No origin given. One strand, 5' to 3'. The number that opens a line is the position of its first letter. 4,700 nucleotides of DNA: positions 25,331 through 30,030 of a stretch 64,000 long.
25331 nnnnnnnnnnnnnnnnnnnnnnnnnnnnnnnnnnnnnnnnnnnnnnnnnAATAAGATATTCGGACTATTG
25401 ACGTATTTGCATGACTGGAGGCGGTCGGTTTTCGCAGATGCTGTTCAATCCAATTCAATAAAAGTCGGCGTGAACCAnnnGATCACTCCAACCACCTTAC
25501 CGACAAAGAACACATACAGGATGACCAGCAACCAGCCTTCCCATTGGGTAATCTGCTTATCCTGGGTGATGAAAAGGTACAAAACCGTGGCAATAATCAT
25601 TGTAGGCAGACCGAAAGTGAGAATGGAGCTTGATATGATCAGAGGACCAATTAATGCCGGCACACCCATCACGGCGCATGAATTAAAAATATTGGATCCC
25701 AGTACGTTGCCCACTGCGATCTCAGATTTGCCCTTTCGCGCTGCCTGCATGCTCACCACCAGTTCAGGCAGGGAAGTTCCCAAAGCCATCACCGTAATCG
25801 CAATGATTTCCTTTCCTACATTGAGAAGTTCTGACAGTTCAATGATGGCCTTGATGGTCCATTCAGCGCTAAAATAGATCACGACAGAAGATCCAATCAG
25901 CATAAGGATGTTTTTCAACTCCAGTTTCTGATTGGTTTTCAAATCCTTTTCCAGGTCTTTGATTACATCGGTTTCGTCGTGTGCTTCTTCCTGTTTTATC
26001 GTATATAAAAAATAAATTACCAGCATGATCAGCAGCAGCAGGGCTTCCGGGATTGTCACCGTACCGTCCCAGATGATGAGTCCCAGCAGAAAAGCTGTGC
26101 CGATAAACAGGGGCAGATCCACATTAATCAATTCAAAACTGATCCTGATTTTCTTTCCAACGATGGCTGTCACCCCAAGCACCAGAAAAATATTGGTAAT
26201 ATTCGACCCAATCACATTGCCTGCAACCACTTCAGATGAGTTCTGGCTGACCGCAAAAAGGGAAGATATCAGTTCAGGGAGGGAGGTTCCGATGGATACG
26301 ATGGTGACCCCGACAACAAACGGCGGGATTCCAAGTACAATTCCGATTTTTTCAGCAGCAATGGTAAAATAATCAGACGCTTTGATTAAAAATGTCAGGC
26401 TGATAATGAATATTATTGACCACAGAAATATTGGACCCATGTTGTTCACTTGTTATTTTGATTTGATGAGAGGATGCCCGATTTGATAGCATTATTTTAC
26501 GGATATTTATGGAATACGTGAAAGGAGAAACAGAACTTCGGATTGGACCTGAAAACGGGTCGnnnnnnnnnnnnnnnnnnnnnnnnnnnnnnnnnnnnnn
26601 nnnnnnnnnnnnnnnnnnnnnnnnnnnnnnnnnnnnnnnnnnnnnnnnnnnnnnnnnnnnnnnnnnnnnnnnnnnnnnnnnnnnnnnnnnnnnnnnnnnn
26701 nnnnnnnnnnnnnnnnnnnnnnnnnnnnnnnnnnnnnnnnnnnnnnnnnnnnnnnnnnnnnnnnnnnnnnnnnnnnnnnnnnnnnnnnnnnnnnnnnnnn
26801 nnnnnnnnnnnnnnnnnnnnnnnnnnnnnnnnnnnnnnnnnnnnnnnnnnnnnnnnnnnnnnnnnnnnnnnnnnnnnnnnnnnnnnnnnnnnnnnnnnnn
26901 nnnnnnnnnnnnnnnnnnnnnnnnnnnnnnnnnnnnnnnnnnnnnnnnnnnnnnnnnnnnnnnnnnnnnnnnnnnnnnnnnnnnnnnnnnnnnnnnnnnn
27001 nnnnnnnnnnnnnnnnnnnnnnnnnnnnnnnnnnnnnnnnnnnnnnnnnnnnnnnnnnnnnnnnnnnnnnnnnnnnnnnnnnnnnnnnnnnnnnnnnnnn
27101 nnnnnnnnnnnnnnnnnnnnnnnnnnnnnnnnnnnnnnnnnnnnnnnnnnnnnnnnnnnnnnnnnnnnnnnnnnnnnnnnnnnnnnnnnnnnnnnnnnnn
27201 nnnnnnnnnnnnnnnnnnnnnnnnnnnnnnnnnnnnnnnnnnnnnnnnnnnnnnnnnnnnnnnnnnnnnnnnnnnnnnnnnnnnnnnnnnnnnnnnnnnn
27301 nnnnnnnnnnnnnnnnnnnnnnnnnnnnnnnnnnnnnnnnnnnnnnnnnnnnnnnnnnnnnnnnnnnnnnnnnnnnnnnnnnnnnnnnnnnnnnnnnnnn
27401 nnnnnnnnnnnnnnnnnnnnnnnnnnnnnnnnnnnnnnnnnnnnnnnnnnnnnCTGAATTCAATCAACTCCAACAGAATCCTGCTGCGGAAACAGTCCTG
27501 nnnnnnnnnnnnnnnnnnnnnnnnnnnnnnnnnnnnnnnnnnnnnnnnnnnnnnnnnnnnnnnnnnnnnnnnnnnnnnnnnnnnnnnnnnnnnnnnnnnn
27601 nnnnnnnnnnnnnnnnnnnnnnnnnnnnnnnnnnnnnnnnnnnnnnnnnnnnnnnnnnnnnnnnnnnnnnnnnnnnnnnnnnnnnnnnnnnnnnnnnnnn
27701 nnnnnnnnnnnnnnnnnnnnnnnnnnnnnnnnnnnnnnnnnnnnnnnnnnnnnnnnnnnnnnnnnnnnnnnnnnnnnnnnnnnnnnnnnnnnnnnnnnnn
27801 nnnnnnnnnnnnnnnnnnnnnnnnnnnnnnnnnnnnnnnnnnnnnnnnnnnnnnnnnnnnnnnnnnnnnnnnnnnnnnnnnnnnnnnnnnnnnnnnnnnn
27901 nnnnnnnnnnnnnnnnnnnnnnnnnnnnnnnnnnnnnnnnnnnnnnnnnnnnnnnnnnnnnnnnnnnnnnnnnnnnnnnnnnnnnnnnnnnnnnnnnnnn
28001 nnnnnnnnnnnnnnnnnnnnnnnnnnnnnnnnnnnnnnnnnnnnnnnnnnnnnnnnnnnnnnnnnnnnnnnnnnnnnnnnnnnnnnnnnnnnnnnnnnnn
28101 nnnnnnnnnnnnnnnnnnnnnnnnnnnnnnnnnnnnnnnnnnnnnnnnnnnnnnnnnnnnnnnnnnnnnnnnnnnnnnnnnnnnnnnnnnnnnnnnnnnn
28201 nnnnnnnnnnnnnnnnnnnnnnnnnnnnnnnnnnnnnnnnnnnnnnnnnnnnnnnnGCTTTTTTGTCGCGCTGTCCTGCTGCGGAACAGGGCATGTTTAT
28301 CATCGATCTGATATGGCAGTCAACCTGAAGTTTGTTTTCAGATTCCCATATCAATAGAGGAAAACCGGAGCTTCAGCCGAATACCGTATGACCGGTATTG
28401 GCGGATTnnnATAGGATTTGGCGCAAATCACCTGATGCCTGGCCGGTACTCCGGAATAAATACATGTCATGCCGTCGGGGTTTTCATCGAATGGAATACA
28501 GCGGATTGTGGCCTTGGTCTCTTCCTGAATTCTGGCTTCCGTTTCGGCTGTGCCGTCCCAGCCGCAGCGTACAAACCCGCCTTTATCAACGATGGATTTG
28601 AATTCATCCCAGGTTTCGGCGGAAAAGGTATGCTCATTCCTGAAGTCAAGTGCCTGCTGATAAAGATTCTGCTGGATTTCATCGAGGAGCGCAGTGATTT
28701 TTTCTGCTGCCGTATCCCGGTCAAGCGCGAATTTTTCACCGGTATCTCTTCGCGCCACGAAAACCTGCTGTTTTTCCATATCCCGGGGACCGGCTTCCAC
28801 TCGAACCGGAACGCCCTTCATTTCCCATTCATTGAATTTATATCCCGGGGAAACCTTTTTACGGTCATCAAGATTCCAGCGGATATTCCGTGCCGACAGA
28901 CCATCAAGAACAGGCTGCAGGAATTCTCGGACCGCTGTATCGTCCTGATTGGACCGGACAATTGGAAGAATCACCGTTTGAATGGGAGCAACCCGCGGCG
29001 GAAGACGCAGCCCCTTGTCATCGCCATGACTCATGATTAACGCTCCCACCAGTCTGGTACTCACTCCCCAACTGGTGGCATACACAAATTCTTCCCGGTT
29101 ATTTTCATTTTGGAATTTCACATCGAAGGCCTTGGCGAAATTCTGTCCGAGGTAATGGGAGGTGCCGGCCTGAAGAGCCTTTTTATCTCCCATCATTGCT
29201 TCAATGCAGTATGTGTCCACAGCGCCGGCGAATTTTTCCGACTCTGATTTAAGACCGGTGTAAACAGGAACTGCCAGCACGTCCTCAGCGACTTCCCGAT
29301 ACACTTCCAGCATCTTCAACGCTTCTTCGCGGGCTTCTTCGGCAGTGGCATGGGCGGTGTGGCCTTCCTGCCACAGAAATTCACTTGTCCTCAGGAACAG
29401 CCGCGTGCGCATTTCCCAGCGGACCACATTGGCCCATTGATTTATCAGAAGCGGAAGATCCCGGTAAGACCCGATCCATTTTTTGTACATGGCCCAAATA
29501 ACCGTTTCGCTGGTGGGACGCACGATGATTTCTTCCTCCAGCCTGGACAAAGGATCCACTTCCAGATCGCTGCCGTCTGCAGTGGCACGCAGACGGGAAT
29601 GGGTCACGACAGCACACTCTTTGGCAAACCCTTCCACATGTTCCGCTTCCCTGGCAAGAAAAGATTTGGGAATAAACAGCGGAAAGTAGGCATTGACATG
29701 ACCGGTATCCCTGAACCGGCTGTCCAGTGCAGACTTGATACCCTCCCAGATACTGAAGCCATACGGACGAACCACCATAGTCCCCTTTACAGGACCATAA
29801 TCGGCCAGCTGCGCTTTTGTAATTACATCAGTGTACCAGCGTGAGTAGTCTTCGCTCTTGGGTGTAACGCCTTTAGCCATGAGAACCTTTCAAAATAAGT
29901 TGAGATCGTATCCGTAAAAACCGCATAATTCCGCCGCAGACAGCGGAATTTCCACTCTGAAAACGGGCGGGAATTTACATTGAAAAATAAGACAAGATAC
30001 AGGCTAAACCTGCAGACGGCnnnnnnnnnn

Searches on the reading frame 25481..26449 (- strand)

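Call 29: search_protein_families(library=pfam, proteins=[window:25481-26449:-], max_evalue=0.00001)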
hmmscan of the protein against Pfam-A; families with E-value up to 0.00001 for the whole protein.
window:25481-26449:- (323 aa): 1 family
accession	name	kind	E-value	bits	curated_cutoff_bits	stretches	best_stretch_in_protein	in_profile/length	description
PF01699.29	Na_Ca_ex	-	2.1e-60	203.5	24.9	2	180-316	2-146/151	Sodium/calcium exchanger protein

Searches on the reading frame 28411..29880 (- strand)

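Call 29: search_protein_families(library=pfam, proteins=[window:28411-29880:-], max_evalue=0.00001)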
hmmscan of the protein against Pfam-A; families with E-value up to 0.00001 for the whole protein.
window:28411-29880:- (490 aa): 3 families
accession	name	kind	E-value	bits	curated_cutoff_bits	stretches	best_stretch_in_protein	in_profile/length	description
PF09180.16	ProRS-C_1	-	6.7e-23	81.1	31.5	1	424-490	1-71/71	Prolyl-tRNA synthetase, C-terminal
PF00587.30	tRNA-synt_2b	-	7.1e-23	82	29.3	1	112-283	5-177/179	tRNA synthetase class II core domain (G, H, P, S and T)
PF03129.25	HGTP_anticodon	-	5.3e-17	62.2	21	1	301-397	1-93/94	Anticodon binding domain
